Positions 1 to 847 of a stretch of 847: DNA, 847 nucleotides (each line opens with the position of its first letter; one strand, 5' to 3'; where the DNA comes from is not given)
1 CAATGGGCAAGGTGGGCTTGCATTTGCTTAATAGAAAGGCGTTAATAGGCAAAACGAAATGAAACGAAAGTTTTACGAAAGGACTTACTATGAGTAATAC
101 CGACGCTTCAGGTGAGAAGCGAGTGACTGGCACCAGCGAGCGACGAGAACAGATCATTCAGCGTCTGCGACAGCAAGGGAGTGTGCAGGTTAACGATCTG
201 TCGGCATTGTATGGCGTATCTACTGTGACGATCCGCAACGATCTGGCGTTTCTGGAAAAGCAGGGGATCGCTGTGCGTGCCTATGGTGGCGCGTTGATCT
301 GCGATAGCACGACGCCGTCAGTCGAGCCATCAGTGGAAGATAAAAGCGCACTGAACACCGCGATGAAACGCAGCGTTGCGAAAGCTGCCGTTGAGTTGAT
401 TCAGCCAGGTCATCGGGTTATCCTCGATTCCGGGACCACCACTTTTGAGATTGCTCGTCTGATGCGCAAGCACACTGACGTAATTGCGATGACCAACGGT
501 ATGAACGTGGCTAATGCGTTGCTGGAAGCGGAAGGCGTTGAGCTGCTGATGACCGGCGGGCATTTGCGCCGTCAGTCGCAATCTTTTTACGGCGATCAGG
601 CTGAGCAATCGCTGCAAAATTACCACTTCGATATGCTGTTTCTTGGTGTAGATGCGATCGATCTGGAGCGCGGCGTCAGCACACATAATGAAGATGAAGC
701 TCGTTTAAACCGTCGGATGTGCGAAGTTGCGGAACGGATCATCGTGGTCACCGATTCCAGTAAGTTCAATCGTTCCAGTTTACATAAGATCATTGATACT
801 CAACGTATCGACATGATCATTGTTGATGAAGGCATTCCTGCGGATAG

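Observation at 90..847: The real gene is absent from the ORF track; the only listed ORF is its antisense shadow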

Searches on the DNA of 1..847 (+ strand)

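Call 7: search_dna_similar(query=window:1-847:+, collection=ecoli_genomes, mode=near, max_rows=10)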
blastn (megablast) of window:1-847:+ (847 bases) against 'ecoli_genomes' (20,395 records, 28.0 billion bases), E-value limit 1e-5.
Records with a match: 5324; places in all: 5833; records where one place covers at least 80% of the query: 5321.
Genomes with a match: 5321 of 5426; with a place that covers at least 80% of the query: 5319. Places per genome that has any: lowest 1, median 1, highest 5. On chromosomes: 5830 places; on plasmids: 3.
Best place of each record, by identity: >=99% 2485; 95-99% 2839.
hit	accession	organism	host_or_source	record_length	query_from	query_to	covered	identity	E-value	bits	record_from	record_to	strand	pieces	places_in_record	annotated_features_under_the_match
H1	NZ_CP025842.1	Escherichia coli strain 720632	Homo sapiens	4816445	1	847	100%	100.0%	0e+0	1565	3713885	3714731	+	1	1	agaR: aga operon transcriptional regulator AgaR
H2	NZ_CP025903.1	Escherichia coli strain 300709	Homo sapiens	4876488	1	847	100%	100.0%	0e+0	1565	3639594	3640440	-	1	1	agaR: aga operon transcriptional regulator AgaR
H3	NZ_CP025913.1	Escherichia coli strain 203740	Homo sapiens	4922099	1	847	100%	100.0%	0e+0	1565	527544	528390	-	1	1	agaR: aga operon transcriptional regulator AgaR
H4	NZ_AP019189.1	Escherichia coli strain M217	Homo sapiens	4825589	1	847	100%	100.0%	0e+0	1565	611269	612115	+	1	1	agaR: aga operon transcriptional regulator AgaR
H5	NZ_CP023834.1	Escherichia coli strain 4/2-1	Homo sapiens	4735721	1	847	100%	100.0%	0e+0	1565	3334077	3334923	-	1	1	agaR: aga operon transcriptional regulator AgaR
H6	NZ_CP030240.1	Escherichia coli strain ER1709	-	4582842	1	847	100%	100.0%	0e+0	1565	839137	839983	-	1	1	agaR: aga operon transcriptional regulator AgaR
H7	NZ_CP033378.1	Escherichia coli strain L73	goose anus swab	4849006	1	847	100%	100.0%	0e+0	1565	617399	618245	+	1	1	agaR: aga operon transcriptional regulator AgaR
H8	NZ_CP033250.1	Escherichia coli strain ECCHD184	chicken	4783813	1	847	100%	100.0%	0e+0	1565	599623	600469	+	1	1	agaR: aga operon transcriptional regulator AgaR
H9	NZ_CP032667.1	Escherichia coli str. K-12 substr. MG1655 strain K-12 ...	Laboratory strain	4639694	1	847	100%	100.0%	0e+0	1565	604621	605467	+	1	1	agaR: aga operon transcriptional regulator AgaR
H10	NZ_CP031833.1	Escherichia coli strain 2452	Homo sapiens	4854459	1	847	100%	100.0%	0e+0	1565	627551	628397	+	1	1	agaR: aga operon transcriptional regulator AgaR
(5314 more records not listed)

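Call 8: get_annotated_region(hit=H9, flank=3000)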
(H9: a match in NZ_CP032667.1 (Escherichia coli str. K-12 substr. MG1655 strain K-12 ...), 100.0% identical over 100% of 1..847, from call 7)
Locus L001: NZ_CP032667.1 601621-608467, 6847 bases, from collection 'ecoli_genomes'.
description: Escherichia coli str. K-12 substr. MG1655 strain K-12 chromosome, complete genome
organism: Escherichia coli str. K-12 substr. MG1655 strain K-12 substr. MG1655 (NCBI taxid 511145)
replicon: chromosome; assembly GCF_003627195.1
host: -; source: Laboratory strain; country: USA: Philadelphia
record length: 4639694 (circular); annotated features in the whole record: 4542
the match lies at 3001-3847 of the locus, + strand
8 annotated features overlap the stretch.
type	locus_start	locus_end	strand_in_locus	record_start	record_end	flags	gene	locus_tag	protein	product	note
CDS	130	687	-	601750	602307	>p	-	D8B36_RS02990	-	N-acetylglucosamine-6-phosphate deacetylase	incomplete; partial in the middle of a contig; missing N-terminus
CDS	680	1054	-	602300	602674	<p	-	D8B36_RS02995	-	PTS sugar transporter subunit IIC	incomplete; partial in the middle of a contig; missing C-terminus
CDS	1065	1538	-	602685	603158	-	agaV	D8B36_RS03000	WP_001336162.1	PTS N-acetylgalactosamine transporter subunit IIB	-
CDS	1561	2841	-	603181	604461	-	kbaZ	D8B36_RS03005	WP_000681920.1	tagatose-bisphosphate aldolase subunit KbaZ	-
CDS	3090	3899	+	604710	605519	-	agaR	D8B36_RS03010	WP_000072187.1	aga operon transcriptional regulator AgaR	-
CDS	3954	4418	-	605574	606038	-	yhaV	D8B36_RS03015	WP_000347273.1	type II toxin-antitoxin system ribonuclease toxin YhaV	-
CDS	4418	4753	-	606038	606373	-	prlF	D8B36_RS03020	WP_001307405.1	type II toxin-antitoxin system antitoxin PrlF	-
CDS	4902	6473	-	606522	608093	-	garD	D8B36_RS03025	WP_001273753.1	galactarate dehydratase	-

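Call 17: search_dna_similar(query=L001:2842-3953:+, collection=ecoli_genomes, mode=near, max_rows=40, rows=spread)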
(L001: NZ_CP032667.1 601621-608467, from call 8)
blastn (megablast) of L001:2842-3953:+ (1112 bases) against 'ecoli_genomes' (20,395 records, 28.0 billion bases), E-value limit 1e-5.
Records with a match: 5326; places in all: 5836; records where one place covers at least 80% of the query: 5320.
Genomes with a match: 5323 of 5426; with a place that covers at least 80% of the query: 5318. Places per genome that has any: lowest 1, median 1, highest 5. On chromosomes: 5833 places; on plasmids: 3.
Best place of each record, by identity: >=99% 1600; 95-99% 3726.
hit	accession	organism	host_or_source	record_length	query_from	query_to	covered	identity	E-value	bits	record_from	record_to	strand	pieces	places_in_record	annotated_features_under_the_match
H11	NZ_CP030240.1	Escherichia coli strain ER1709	-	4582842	1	1112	100%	100.0%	0e+0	2054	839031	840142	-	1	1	agaR: aga operon transcriptional regulator AgaR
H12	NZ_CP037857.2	Escherichia coli BW25113 strain AM187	Homo sapiens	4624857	1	1112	100%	100.0%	0e+0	2054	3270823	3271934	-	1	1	agaR: aga operon transcriptional regulator AgaR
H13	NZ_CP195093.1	Escherichia coli strain TUM1509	Laboratory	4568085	1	1112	100%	100.0%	0e+0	2054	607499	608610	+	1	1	agaR: aga operon transcriptional regulator AgaR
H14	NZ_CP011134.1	Escherichia coli VR50 strain VR50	Homo sapiens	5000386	1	1112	100%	99.9%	0e+0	2049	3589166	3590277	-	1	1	agaR: aga operon transcriptional regulator AgaR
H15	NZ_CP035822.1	Escherichia coli strain WS4437A-1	Homo sapiens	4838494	1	1112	100%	99.9%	0e+0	2049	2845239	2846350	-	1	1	agaR: aga operon transcriptional regulator AgaR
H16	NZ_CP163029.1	Escherichia coli strain W170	Homo sapiens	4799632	1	1112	100%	99.9%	0e+0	2049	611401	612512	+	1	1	agaR: aga operon transcriptional regulator AgaR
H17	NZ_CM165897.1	Escherichia coli strain N25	Homo sapiens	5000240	1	1112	100%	99.9%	0e+0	2049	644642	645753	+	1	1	agaR: aga operon transcriptional regulator AgaR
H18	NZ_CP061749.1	Escherichia coli O15:H12 strain 2273-PO3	Ovis aries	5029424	1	1112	100%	99.8%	0e+0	2043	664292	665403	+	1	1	agaR: aga operon transcriptional regulator AgaR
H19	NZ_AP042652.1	Escherichia coli strain OkiPb01708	bovine feces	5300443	1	1112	100%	99.7%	0e+0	2037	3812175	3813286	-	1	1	agaR: aga operon transcriptional regulator AgaR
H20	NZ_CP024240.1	Escherichia coli O114:H49 strain 90-9280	missing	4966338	1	1112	100%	99.3%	0e+0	2010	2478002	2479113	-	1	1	agaR: aga operon transcriptional regulator AgaR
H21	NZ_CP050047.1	Escherichia coli strain 90-1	broiler chicken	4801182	1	1112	100%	99.2%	0e+0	2004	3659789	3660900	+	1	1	agaR: aga operon transcriptional regulator AgaR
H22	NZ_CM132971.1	Escherichia coli strain 744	Homo sapiens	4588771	1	1112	100%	99.2%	0e+0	2004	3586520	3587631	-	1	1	agaR: aga operon transcriptional regulator AgaR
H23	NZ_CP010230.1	Escherichia coli strain S21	not applicable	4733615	1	1112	100%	98.9%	0e+0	1988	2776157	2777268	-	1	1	agaR: aga operon transcriptional regulator AgaR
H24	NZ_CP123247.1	Escherichia coli strain YZMc10-2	chicken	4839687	1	1112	100%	98.9%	0e+0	1988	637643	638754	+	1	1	agaR: aga operon transcriptional regulator AgaR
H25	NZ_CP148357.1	Escherichia coli strain Z1323HEC0393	Homo sapiens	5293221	1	1112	100%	98.9%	0e+0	1988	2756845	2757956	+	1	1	agaR: aga operon transcriptional regulator AgaR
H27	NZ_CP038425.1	Escherichia coli O157:H7 strain 2571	bovine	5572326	1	1112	100%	98.8%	0e+0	1982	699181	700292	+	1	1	agaR: aga operon transcriptional regulator AgaR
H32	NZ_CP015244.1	Escherichia coli O91 str. RM7190 strain RM7190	pig feces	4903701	1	1112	100%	98.7%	0e+0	1977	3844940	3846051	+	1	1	agaR: aga operon transcriptional regulator AgaR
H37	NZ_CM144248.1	Escherichia coli strain CB6837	Homo sapiens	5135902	1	1112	100%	98.4%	0e+0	1954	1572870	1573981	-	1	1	agaR: aga operon transcriptional regulator AgaR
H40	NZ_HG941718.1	Escherichia coli O25b:H4-ST131 strain EC958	-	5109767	1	1112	100%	98.1%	0e+0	1938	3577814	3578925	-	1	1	agaR: aga operon transcriptional regulator AgaR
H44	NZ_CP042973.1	Escherichia coli strain CFSAN061768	missing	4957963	1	1112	100%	97.8%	0e+0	1921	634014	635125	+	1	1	agaR: aga operon transcriptional regulator AgaR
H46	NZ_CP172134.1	Escherichia coli strain GF131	chicken meat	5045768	1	1112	100%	97.4%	0e+0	1893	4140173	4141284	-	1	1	agaR: aga operon transcriptional regulator AgaR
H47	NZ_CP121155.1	Escherichia coli strain E67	bovine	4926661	1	1112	100%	97.1%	0e+0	1877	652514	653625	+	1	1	agaR: aga operon transcriptional regulator AgaR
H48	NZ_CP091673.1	Escherichia coli strain KKo009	river water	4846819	1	1112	100%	96.8%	0e+0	1855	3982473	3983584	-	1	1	agaR: aga operon transcriptional regulator AgaR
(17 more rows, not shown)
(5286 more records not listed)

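Call 20: get_annotated_region(hit=H48, flank=0)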
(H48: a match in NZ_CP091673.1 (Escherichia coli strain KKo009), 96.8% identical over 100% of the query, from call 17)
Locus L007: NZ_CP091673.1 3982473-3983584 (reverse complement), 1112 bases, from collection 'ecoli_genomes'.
description: Escherichia coli strain KKo009 chromosome, complete genome
organism: Escherichia coli strain KKo009 (NCBI taxid 562)
replicon: chromosome; assembly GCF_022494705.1
host: -; source: river water; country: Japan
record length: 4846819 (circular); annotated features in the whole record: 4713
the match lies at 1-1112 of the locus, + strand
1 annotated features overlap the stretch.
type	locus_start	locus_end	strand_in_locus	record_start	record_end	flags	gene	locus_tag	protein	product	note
CDS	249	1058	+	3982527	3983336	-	agaR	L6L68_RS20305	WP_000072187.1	aga operon transcriptional regulator AgaR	-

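Call 21: get_annotated_region(hit=H47, flank=0)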
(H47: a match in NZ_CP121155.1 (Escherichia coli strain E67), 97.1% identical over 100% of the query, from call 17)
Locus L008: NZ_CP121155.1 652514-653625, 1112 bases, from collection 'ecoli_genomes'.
description: Escherichia coli strain E67 chromosome, complete genome
organism: Escherichia coli strain E67 (NCBI taxid 562)
replicon: chromosome; assembly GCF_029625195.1
host: bovine; source: -; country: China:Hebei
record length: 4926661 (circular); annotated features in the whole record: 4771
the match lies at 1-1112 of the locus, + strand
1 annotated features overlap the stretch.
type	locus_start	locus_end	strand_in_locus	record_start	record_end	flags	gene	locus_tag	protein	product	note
CDS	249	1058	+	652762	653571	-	agaR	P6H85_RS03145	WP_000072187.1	aga operon transcriptional regulator AgaR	-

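Call 22: get_annotated_region(hit=H46, flank=0)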
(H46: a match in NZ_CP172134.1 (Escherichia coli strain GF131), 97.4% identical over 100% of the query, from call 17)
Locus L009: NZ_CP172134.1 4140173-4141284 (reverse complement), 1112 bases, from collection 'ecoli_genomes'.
description: Escherichia coli strain GF131 chromosome, complete genome
organism: Escherichia coli strain GF131 (NCBI taxid 562)
replicon: chromosome; assembly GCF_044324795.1
host: -; source: chicken meat; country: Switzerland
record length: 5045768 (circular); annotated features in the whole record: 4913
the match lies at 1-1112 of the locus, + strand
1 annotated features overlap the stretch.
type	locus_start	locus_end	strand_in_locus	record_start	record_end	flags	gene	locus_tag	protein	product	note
CDS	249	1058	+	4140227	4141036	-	agaR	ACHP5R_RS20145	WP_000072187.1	aga operon transcriptional regulator AgaR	-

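Call 23: get_annotated_region(hit=H44, flank=0)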
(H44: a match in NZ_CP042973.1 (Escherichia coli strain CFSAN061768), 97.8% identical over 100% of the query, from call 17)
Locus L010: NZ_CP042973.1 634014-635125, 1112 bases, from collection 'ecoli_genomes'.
description: Escherichia coli strain CFSAN061768 chromosome, complete genome
organism: Escherichia coli strain CFSAN061768 (NCBI taxid 562)
replicon: chromosome; assembly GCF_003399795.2
host: missing; source: raw milk cheese; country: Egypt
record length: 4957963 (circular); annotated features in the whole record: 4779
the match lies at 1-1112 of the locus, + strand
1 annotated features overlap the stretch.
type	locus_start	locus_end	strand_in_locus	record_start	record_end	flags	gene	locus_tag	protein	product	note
CDS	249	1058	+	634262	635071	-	agaR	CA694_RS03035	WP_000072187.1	aga operon transcriptional regulator AgaR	-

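Call 24: get_annotated_region(hit=H40, flank=0)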
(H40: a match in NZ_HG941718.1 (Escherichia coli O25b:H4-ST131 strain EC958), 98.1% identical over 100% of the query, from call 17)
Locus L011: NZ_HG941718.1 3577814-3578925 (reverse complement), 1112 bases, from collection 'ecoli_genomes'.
description: Escherichia coli O25b:H4-ST131 strain EC958 chromosome I, complete sequence
organism: Escherichia coli O25b:H4-ST131 strain EC958 (NCBI taxid 941322)
replicon: chromosome; assembly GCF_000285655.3
host: -; source: -; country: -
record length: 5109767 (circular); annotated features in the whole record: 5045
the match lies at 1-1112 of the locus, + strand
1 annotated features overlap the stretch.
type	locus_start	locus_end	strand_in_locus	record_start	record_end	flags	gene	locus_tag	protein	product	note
CDS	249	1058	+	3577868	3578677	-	agaR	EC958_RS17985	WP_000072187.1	aga operon transcriptional regulator AgaR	-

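Call 25: get_annotated_region(hit=H37, flank=0)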
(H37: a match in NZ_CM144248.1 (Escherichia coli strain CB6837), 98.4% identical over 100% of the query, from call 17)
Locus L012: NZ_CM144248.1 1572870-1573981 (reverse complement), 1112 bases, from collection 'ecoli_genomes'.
description: Escherichia coli strain CB6837 chromosome, whole genome shotgun sequence
organism: Escherichia coli strain CB6837 (NCBI taxid 562)
replicon: chromosome; assembly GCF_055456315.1
host: Homo sapiens; source: missing; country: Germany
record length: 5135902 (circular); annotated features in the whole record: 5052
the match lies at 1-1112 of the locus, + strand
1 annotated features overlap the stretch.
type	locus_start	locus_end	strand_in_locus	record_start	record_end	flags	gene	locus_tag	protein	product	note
CDS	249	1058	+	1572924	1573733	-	agaR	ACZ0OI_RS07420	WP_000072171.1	aga operon transcriptional regulator AgaR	-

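Call 26: get_annotated_region(hit=H32, flank=0)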
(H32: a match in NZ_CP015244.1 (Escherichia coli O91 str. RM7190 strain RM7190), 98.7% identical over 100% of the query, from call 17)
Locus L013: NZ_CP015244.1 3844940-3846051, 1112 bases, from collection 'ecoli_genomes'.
description: Escherichia coli O91 str. RM7190 chromosome, complete genome
organism: Escherichia coli O91 str. RM7190 strain RM7190 (NCBI taxid 1055545)
replicon: chromosome; assembly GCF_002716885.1
host: -; source: pig feces; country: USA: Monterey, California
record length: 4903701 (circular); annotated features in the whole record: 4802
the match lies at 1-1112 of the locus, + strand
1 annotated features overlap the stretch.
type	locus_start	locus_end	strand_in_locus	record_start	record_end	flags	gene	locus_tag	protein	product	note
CDS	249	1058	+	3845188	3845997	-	agaR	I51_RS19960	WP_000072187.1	aga operon transcriptional regulator AgaR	-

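Call 27: get_annotated_region(hit=H27, flank=0)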
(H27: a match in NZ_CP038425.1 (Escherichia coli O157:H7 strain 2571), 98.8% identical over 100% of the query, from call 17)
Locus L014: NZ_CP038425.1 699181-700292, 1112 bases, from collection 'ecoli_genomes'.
description: Escherichia coli O157:H7 strain 2571 chromosome, complete genome
organism: Escherichia coli O157:H7 strain 2571 (NCBI taxid 83334)
replicon: chromosome; assembly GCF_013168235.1
host: bovine; source: missing; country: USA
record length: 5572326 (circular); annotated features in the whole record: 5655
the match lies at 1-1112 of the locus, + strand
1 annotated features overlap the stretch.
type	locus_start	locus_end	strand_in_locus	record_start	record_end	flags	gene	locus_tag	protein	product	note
CDS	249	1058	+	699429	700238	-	agaR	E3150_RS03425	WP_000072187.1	aga operon transcriptional regulator AgaR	-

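Call 28: get_annotated_region(hit=H23, flank=0)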
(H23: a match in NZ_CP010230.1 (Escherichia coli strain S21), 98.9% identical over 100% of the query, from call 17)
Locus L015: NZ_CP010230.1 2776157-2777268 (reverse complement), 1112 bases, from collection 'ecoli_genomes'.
description: Escherichia coli strain S21 chromosome, complete genome
organism: Escherichia coli strain S21 (NCBI taxid 562)
replicon: chromosome; assembly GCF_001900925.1
host: not applicable; source: -; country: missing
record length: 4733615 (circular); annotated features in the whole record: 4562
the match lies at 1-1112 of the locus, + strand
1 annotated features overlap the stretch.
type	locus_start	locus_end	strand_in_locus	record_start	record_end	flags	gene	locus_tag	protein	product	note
CDS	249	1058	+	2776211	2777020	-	agaR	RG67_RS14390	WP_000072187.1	aga operon transcriptional regulator AgaR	-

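Call 29: get_annotated_region(hit=H20, flank=0)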
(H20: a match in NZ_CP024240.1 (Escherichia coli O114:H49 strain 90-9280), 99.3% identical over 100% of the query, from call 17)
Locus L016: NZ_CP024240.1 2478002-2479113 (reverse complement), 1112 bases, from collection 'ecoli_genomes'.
description: Escherichia coli O114:H49 strain 90-9280 chromosome, complete genome
organism: Escherichia coli O114:H49 strain 90-9280 (NCBI taxid 2048775)
replicon: chromosome; assembly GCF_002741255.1
host: missing; source: missing; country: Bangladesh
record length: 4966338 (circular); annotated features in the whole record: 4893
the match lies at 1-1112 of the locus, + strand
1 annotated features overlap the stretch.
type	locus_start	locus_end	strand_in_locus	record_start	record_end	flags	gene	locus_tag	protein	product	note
CDS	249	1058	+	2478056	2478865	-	agaR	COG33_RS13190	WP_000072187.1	aga operon transcriptional regulator AgaR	-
